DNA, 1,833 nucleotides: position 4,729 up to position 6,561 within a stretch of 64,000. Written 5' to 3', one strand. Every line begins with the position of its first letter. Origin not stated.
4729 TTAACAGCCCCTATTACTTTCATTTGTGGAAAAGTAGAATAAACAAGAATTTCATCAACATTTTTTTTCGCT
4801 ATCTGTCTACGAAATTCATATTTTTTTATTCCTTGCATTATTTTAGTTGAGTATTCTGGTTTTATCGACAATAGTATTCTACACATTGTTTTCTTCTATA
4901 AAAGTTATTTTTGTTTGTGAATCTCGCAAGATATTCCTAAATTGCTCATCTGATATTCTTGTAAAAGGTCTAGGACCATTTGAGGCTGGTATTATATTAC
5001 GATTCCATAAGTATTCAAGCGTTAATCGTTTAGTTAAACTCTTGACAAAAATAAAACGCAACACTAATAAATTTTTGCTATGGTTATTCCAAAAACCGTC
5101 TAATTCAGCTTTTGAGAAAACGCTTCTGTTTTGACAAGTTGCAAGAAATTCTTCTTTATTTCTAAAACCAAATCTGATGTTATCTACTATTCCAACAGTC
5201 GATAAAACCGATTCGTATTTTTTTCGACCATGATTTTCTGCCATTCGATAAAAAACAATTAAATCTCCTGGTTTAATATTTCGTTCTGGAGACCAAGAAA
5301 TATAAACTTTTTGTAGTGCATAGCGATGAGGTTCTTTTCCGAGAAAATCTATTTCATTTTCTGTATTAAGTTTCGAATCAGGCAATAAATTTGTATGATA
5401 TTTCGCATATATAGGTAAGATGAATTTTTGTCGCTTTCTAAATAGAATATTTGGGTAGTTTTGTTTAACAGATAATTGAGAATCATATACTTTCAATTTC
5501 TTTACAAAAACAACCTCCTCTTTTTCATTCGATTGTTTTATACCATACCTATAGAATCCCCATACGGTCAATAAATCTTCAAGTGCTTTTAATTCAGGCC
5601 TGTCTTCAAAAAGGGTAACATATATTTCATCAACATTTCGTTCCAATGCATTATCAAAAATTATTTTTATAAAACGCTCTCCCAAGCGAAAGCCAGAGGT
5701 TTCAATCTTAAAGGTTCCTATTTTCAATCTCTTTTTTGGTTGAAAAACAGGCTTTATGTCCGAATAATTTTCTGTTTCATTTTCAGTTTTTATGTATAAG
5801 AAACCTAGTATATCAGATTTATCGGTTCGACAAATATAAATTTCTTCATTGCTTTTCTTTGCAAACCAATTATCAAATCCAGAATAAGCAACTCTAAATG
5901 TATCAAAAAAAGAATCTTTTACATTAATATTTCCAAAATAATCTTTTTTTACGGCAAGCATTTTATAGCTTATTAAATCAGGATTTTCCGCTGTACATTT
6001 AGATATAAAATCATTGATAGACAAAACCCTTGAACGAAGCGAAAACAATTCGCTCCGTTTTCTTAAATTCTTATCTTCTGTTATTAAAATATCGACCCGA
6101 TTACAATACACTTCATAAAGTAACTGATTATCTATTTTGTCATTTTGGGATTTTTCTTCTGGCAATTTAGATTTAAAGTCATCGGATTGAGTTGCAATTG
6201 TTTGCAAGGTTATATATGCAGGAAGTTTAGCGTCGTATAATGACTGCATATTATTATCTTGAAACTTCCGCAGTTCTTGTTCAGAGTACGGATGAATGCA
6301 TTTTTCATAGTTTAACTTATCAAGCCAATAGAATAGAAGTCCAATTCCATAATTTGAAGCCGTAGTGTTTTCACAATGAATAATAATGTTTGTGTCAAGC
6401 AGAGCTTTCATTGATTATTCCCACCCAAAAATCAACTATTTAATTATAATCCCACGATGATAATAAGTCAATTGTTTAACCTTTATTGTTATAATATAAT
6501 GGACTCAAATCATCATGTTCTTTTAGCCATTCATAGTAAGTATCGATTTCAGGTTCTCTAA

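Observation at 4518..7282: HNH + PIN-GNAT-ASCH + ASCH operon: candidate acetylation-based nucleic-acid conflict or defence system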

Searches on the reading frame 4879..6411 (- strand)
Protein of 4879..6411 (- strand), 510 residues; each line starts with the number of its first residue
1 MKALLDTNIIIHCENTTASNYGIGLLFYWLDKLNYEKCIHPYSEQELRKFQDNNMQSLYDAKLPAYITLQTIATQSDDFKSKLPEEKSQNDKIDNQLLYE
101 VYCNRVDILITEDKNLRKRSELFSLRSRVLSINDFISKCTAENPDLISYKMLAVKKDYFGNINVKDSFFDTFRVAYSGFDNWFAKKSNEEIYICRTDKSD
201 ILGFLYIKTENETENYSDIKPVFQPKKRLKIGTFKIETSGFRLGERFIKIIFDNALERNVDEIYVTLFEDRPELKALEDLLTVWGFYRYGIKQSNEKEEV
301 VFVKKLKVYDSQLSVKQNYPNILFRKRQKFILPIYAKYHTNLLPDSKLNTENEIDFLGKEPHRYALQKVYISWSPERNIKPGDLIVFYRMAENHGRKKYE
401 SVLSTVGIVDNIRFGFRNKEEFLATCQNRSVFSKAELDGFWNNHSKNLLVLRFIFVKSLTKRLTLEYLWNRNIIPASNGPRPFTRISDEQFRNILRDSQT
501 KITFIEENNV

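Call 3: search_protein_families(library=pfam, proteins=[window:4879-6411:-], max_evalue=0.01)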
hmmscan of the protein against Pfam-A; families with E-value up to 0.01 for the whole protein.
window:4879-6411:- (510 aa): 0 families

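Call 4: search_protein_families(library=padloc, proteins=[window:4879-6411:-], max_evalue=0.01)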
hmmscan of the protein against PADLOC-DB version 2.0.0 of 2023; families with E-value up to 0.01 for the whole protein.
window:4879-6411:- (510 aa): 6 families
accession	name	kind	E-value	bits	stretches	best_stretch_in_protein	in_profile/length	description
PDLC04422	PDC-M11A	-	4.7e-192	637.3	1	1-505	1-499/501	-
PDLC04419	PDC-M11A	-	1e-110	368.4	1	147-505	5-355/357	-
PDLC04421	PDC-M11A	-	3e-75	251.8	1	1-490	1-476/486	-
PDLC04417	PDC-M11A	-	4.3e-48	162.5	1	1-492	1-486/501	-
PDLC04418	PDC-M11A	-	1.1e-47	160.9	1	154-496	92-433/444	-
PDLC04420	PDC-M11A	-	8.3e-46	154.6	1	111-492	2-369/376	-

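Call 5: search_protein_families(library=ncbifam, proteins=[window:4879-6411:-], max_evalue=0.01)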
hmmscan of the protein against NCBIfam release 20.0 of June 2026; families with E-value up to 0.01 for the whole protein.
window:4879-6411:- (510 aa): 0 families

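Call 6: search_solved_structures(query=window:4879-6411:-, max_evalue=10)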
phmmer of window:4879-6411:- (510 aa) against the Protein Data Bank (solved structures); distinct sequences matched with E-value up to 10: 1.
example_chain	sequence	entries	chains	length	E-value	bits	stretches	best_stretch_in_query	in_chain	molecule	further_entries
5af0_A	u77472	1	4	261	1.9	10.4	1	99-170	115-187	MAELSTROM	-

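Call 8: find_homologous_proteins(query=window:4879-6411:-)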
Query window:4879-6411:- (510 aa): 4613 proteins with E <= 0.001 among 8000 candidates; the best 120 are listed.
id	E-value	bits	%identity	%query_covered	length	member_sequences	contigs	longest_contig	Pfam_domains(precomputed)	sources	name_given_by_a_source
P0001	0.0e+0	1152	100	100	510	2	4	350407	-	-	-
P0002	0.0e+0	1148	99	100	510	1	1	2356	-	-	-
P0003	0.0e+0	1140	99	100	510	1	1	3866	-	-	-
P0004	0.0e+0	1023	89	100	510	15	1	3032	-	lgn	-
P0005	9.3e-290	980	86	100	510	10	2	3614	-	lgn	-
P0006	5.6e-259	878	76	99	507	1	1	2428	-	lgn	-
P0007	3.9e-253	859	74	99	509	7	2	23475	-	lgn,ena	-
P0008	2.2e-249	846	72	99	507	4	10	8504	-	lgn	-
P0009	1.1e-241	821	70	99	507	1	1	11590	-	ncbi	-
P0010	2.3e-241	820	70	99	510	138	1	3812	-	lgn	-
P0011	7.4e-240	815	70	99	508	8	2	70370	-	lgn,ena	-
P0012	1.1e-239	814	70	100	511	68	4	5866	-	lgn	-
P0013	3.8e-238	809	72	99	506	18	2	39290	-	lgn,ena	-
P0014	8.9e-238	808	69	100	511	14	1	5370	-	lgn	-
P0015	1.9e-236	804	69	99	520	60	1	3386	-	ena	-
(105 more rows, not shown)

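Call 9: find_related_loci(query=window:4879-6411:-, collection=genome_contigs, flank=8000)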
Query window:4879-6411:- (510 aa) in genome_contigs; peptide patterns used: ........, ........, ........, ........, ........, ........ (x = any residue, [..] = any of these).
59 stretches matched a pattern; 4 encode a relative of the query (tblastn E <= 1e-3); 4 distinct loci.
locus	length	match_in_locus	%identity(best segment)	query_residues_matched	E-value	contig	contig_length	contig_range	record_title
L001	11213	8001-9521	70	1-507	0e+0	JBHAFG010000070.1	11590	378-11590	MAG: Treponema sp. isolate Meta-D_MAG_136 Meta-D__252410, whole genome shotgun sequence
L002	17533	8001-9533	69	1-510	0e+0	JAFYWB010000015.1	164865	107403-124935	MAG: Treponema sp. isolate RGIG7474 Water_buffalos_Colon-3__c85498, whole genome shotgun sequence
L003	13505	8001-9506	60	1-502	0e+0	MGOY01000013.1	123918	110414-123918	MAG: Clostridiales bacterium GWF2_38_85 gwf2_scaffold_164, whole genome shotgun sequence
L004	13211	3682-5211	71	1-507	0e+0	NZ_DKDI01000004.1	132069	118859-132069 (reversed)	MAG: Treponema sp. UBA6852 UBA6852_contig_274, whole genome shotgun sequence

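Call 25: search_protein_representatives(protein=window:4879-6411:-)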
Query: 510 residues. Proteins with E-value up to 0.001 (for the whole library): 1731; up to 1e-10: 1145; up to 1e-30: 328. The best 150 are listed.
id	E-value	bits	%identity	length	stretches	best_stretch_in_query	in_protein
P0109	1.9e-202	689.9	60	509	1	1-508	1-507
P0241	7.4e-188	641.8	60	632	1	1-502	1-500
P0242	2.3e-140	485.2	48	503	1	1-501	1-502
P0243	3.1e-128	445.2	46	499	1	1-496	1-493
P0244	9.7e-126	436.9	52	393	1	109-502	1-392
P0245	2.3e-123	429.1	44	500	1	1-499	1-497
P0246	2.7e-121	422.3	42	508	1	2-502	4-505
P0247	2.5e-115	402.6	45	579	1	2-497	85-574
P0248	4.5e-112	391.8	51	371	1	35-403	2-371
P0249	2.2e-110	386.2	43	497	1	3-496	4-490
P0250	2.1e-109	383.0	43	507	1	1-496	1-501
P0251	5.2e-109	381.7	41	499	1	1-501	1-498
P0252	6.1e-109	381.5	43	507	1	2-509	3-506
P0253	3.5e-108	379.0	41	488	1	1-499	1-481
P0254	9.7e-108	377.5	44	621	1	4-495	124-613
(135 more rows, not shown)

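Call 40: predict_structure(alignment_id=A1)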
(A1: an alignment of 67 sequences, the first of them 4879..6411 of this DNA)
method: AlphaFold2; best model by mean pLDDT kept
length: 510 residues; sequences in the alignment: 67
mean_pLDDT: 83.5   pTM: 0.73
mean pLDDT of the five models: 83.5, 80.9, 80.4, 76.1, 76.0
residues with pLDDT >= 90: 197; 70-90: 244; 50-70: 50; < 50: 19
segments of 3 or more residues with pLDDT < 50: 348-363
pLDDT, mean of each block of 10 residues (from residue 1): 88 62 79 91 85 81 86 89 85 91 93 87 88 77 64 77 86 80 89 79 87 90 93 68 74 92 88 75 93 82 93 93 93 85 55 33 68 89 95 83 94 91 76 85 90 91 93 90 95 96 73
secondary structure, 60 per line:
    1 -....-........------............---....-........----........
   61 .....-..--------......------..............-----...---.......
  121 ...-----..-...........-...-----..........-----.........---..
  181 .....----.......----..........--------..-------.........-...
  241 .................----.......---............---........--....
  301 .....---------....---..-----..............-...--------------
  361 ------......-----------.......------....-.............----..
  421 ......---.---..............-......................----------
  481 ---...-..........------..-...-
elements in order: E2-5 H7-14 H21-32 E36-39 H41-48 H53-65 H77-82 H89-102 E108-110 H114-123 H132-142 E152-158 H167-175 H179-185 E190-196 E201-210 E228-236 H238-257 E262-268 H272-283 E287-294 E297-305 H315-318 E329-335 H336-342 E367-372 E384-390 H397-400 E402-414 H419-426 H434-447 E449-464 H465-470 E484-486 H488-497

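Call 43: search_solved_structures(query=A1, max_evalue=10)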
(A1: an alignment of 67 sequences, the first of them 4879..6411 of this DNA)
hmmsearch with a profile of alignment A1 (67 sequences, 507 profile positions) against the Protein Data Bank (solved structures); distinct sequences matched with E-value up to 10: 0.

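Call 44: search_protein_families(library=pfam, alignment_id=A1, max_evalue=1)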
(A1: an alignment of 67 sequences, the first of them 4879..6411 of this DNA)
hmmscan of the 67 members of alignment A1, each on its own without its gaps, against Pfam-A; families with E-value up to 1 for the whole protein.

A. member 1, window:4879-6411:- (510 aa): 1 family
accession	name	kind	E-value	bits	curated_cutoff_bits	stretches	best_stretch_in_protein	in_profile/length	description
PF01878.24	EVE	-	0.14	12.6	23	1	377-411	38-67/145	EVE domain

B. families by the number of members that match (of 67 scanned): 31 families (the first 25 are shown)
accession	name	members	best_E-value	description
PF13638.12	PIN_4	56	1.1e-05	PIN domain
PF01878.24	EVE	39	0.00091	EVE domain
PF13470.12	PIN_3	20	0.0081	PIN domain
PF16501.10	SCAPER_N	8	0.038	S phase cyclin A-associated protein in the endoplasmic reticulum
PF18253.6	HipN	3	0.057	Hsp70-interacting protein N N-terminal domain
PF08976.17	EF-hand_11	3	0.15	EF-hand domain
PF08804.16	gp32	2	0.044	gp32 DNA binding protein like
PF22203.1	Sca2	2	0.065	Surface cell antigen Sca2 helical repeat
PF05016.21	ParE_toxin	2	0.099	ParE toxin of type II toxin-antitoxin system, parDE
PF09980.14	DUF2214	1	0.00093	Predicted membrane protein (DUF2214)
PF25325.1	EF-hand_EFHB_C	1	0.018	EFHB C-terminal EF-hand domain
PF13414.12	TPR_11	1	0.031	TPR repeat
PF03909.22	BSD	1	0.032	BSD domain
PF16675.10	FOXO_KIX_bdg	1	0.04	KIX-binding domain of forkhead box O, CR2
PF18361.6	ssDBP_DBD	1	0.058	Single stranded DNA-binding protein ss DNA binding domain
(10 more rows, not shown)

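Call 45: fold_search(model_id=the predicted structure, library=pdb)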
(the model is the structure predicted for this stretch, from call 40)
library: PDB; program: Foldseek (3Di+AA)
matches with E <= 10: 1183; with E <= 0.001: 321
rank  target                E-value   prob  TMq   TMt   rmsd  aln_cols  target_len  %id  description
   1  1tiq_A                8.8e-07  1.00  0.24  0.60   4.4       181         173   18  Crystal Structure of an Acetyltransferase (PaiA) in complex with CoA and DTT from Bacillus subtilis, Northeast Structu (released 2004-07-13)
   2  8osp_A                1.6e-06  1.00  0.23  0.59   4.6       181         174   14  GCN5-related N-Acetyltransferase from Lactobacillus curiae (released 2023-07-05)
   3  1tiq_B                1.6e-06  1.00  0.23  0.61   5.7       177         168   15  Crystal Structure of an Acetyltransferase (PaiA) in complex with CoA and DTT from Bacillus subtilis, Northeast Structu (released 2004-07-13)
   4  4e2a_A                2.5e-06  1.00  0.22  0.55   5.4       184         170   16  Crystal Structure of the Putative acetyltransferase from Streptococcus mutans (released 2013-03-13)
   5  4e2a_B                2.8e-06  1.00  0.23  0.58   4.8       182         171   16  Crystal Structure of the Putative acetyltransferase from Streptococcus mutans (released 2013-03-13)
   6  7kd7_D                3.1e-06  1.00  0.23  0.53  12.9       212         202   10  Crystal structure of human NatD (NAA40) bound to a bisubstrate analogue (released 2021-06-16)
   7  7kpu_D                4.6e-06  1.00  0.24  0.57  12.8       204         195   10  Crystal structure of human NatD (NAA40) bound to a bisubstrate analogue with a C-3 linker (released 2021-06-16)
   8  7kpu_A                5.2e-06  1.00  0.24  0.57  12.8       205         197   10  Crystal structure of human NatD (NAA40) bound to a bisubstrate analogue with a C-3 linker (released 2021-06-16)
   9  2oh1_A                5.2e-06  1.00  0.23  0.55   5.4       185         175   14  Crystal structure of acetyltransferase GNAT family (YP_013287.1) from Listeria monocytogenes 4b F2365 at 1.46 A resolu (released 2007-02-13)
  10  4u9w_A                6.2e-06  1.00  0.24  0.56  12.7       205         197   10  Crystal Structure of NatD bound to H4/H2A peptide and CoA (released 2015-01-28)
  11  4u9w_B                6.2e-06  1.00  0.24  0.55  13.5       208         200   10  Crystal Structure of NatD bound to H4/H2A peptide and CoA (released 2015-01-28)
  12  8zt3_E                7.3e-06  1.00  0.22  0.58   5.5       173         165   17  N-acetyltransferase SbzI in the biosynthesis of altemicidin (released 2025-02-05)
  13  8zt3_B                9.2e-06  1.00  0.23  0.61   5.2       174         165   17  N-acetyltransferase SbzI in the biosynthesis of altemicidin (released 2025-02-05)
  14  6yga_A                1.0e-05  1.00  0.19  0.52   5.9       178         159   16  Crystal structure of the apo NatC complex (released 2020-10-28)
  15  2oh1_B                1.0e-05  1.00  0.20  0.49   9.5       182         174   13  Crystal structure of acetyltransferase GNAT family (YP_013287.1) from Listeria monocytogenes 4b F2365 at 1.46 A resolu (released 2007-02-13)
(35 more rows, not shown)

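Call 50: search_protein_families(library=phrogs, proteins=[window:4879-6411:-], max_evalue=0.01)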
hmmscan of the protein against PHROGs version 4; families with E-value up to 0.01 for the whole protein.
window:4879-6411:- (510 aa): 4 families
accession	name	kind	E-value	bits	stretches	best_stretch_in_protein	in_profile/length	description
phrog_6345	-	unknown function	1.9e-87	295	1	153-505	3-350/352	-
phrog_10674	-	unknown function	3.7e-56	191.6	1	1-456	4-465/512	-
phrog_13728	-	other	6.6e-22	79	1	155-302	4-141/144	acetyltransferase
phrog_30943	-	unknown function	2.1e-20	74.6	1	317-505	4-191/193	-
